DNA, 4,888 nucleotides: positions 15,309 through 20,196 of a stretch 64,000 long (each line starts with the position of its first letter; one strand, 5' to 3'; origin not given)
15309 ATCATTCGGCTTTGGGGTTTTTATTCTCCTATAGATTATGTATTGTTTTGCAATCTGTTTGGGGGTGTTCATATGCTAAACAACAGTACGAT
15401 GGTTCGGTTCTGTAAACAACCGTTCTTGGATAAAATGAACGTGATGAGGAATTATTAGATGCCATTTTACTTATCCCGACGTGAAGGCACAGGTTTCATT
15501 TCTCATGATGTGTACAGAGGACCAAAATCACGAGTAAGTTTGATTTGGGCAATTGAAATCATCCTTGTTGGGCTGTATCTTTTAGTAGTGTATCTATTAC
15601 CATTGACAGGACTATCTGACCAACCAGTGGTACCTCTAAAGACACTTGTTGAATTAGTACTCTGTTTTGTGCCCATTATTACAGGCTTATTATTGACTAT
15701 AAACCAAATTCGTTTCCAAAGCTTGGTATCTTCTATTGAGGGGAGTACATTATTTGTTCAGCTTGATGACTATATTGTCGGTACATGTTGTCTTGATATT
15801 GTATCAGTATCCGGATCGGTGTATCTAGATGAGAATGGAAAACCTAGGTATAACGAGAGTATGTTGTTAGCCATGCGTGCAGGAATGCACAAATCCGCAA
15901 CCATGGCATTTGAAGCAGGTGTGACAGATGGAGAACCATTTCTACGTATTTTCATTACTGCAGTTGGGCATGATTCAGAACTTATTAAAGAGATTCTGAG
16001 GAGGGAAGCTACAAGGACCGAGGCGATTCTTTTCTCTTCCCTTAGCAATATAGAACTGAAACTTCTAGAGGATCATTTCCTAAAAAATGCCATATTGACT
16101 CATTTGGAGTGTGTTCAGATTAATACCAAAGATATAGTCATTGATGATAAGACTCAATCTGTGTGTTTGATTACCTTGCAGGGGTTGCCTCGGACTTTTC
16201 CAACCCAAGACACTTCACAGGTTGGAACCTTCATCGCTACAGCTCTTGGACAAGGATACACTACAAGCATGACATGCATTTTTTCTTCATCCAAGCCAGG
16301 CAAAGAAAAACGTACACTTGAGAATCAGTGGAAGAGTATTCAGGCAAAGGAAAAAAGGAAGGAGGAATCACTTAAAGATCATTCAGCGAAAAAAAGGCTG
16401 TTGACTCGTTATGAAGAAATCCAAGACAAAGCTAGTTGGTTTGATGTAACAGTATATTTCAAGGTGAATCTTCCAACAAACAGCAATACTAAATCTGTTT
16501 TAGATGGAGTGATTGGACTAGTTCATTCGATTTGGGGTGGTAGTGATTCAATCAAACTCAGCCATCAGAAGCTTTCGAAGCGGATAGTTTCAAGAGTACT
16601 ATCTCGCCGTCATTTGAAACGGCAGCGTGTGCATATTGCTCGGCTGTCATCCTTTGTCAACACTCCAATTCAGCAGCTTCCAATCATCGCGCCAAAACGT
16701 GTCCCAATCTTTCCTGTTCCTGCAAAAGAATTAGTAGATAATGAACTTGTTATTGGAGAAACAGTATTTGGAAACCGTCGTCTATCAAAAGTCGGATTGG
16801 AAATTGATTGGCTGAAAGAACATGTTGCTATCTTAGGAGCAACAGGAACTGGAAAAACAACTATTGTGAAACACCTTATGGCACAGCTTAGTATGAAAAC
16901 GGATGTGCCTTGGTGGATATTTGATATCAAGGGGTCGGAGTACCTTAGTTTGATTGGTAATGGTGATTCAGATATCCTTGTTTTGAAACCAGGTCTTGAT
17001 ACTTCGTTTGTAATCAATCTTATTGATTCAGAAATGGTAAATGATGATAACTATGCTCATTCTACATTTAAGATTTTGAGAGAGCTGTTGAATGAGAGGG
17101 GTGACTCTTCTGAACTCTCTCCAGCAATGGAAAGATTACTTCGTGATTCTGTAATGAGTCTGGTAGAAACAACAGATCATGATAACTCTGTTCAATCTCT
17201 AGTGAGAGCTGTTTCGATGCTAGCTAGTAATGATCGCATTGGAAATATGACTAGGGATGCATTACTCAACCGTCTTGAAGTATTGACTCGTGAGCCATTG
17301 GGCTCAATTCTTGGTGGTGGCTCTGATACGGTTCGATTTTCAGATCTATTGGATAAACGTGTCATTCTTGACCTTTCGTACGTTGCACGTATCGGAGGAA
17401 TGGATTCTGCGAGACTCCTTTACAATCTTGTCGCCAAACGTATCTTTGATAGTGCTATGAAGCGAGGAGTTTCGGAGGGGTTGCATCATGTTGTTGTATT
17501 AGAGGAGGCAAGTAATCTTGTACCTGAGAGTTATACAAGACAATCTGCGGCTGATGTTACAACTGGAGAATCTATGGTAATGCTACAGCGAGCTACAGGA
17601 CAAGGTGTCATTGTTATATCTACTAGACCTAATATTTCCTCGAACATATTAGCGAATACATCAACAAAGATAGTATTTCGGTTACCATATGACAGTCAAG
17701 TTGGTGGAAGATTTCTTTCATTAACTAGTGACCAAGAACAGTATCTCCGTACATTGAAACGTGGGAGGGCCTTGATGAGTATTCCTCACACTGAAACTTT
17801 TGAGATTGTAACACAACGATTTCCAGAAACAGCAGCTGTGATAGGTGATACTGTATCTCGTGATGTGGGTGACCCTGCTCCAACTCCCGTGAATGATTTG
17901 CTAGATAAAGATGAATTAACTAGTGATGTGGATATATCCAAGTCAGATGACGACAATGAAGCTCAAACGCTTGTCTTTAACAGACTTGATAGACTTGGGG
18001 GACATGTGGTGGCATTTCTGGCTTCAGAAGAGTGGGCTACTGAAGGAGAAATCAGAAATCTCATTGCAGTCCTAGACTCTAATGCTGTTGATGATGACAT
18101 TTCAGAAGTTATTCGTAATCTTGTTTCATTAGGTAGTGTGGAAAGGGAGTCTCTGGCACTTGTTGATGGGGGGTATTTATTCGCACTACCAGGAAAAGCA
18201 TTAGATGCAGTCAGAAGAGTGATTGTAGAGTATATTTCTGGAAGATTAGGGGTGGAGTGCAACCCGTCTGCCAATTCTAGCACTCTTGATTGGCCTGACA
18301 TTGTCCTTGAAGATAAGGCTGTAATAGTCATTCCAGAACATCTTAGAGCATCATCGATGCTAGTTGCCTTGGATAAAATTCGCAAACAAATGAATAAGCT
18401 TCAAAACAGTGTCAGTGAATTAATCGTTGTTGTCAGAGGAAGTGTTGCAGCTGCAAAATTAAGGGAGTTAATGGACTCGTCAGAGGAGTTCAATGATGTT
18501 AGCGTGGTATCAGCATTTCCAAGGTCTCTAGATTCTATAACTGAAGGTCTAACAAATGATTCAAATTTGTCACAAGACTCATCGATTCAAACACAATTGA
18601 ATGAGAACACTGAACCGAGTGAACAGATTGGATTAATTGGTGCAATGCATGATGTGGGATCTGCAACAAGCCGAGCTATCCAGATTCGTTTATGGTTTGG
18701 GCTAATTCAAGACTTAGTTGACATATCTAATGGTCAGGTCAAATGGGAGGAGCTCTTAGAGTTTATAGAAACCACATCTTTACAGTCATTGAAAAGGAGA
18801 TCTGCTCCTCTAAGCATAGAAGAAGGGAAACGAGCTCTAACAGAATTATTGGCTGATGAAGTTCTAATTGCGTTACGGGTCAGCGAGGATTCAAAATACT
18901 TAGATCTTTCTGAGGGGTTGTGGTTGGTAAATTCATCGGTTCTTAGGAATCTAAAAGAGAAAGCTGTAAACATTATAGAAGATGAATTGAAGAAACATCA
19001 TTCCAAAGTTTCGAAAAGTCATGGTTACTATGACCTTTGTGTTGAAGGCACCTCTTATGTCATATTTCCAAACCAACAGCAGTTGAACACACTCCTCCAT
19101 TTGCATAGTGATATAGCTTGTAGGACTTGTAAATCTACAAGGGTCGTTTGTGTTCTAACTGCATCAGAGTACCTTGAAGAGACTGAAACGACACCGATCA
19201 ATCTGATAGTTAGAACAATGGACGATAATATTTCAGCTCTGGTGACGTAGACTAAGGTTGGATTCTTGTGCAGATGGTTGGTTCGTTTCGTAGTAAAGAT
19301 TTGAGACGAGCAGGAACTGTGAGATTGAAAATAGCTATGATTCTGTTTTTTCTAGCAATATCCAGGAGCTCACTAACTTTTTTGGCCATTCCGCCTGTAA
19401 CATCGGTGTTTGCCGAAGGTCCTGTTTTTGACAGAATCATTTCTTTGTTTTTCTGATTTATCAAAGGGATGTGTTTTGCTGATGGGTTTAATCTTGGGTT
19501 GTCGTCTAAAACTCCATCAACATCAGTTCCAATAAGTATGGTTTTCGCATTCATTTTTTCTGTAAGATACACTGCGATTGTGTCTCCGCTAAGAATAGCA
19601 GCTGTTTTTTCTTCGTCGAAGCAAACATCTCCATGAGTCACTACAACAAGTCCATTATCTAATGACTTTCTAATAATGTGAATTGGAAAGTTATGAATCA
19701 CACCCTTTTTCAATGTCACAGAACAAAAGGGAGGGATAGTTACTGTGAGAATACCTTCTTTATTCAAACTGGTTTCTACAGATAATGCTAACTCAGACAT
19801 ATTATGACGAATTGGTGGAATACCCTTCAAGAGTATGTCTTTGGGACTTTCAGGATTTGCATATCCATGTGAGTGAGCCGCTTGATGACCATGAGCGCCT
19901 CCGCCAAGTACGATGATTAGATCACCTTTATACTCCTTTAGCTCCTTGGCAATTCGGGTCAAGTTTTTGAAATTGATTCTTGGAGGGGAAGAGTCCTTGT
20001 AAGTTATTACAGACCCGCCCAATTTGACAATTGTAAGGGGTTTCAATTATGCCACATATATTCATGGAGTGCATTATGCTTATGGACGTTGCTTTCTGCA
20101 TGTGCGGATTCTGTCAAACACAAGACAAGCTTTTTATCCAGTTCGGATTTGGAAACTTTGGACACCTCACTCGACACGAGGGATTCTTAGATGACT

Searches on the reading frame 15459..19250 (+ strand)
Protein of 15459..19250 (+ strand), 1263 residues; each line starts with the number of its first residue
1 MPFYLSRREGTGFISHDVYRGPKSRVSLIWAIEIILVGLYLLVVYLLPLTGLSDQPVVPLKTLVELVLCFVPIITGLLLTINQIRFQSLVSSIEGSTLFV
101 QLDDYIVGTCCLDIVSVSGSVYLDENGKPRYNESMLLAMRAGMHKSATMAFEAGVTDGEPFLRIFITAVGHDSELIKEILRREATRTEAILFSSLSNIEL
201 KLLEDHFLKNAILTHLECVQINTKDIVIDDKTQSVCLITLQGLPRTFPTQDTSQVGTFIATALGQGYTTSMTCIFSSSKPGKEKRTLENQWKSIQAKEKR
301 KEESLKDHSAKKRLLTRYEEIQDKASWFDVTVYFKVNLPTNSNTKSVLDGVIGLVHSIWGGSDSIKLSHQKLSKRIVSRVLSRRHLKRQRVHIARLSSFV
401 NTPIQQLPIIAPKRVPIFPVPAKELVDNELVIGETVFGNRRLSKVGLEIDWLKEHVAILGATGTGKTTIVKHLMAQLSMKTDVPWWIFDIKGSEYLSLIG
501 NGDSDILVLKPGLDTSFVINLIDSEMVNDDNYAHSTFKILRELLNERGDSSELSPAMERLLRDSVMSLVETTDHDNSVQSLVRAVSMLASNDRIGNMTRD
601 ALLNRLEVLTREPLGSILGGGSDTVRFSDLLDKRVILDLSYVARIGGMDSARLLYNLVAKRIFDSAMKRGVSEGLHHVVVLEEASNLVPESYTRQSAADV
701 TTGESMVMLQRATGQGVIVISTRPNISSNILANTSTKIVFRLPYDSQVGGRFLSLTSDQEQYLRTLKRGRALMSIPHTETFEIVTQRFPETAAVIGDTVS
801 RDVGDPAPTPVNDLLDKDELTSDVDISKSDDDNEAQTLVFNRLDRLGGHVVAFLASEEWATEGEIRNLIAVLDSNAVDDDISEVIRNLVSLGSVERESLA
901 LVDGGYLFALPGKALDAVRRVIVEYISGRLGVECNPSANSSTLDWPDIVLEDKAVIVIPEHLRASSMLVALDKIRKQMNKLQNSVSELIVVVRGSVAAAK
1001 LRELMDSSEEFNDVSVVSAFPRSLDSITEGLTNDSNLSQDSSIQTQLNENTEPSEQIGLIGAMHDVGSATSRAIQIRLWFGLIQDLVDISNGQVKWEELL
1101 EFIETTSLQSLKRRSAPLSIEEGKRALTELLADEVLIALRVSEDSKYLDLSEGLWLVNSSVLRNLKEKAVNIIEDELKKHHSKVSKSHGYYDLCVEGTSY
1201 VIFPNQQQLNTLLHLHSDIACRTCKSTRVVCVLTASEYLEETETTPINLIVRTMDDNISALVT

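Call 77: search_protein_families(library=pfam, proteins=[window:15459-19250:+], max_evalue=0.00001)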
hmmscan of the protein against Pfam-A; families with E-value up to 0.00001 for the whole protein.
window:15459-19250:+ (1263 aa): 2 families
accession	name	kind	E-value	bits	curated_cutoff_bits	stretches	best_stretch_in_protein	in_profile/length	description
PF01935.23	DUF87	-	4.7e-13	50.2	23.2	1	432-613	3-173/220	Helicase HerA, central domain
PF10412.15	TrwB_AAD_bind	-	8.6e-06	25.3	20.5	0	442-533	4-91/387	Type IV secretion-system coupling protein DNA-binding domain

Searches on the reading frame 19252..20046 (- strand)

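Call 77: search_protein_families(library=pfam, proteins=[window:19252-20046:-], max_evalue=0.00001)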
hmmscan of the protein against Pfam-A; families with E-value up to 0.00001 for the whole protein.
window:19252-20046:- (264 aa): 1 family
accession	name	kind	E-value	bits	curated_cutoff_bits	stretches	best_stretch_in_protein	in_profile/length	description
PF00696.33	AA_kinase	-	7.8e-38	131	24.9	1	4-239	2-232/234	Amino acid kinase family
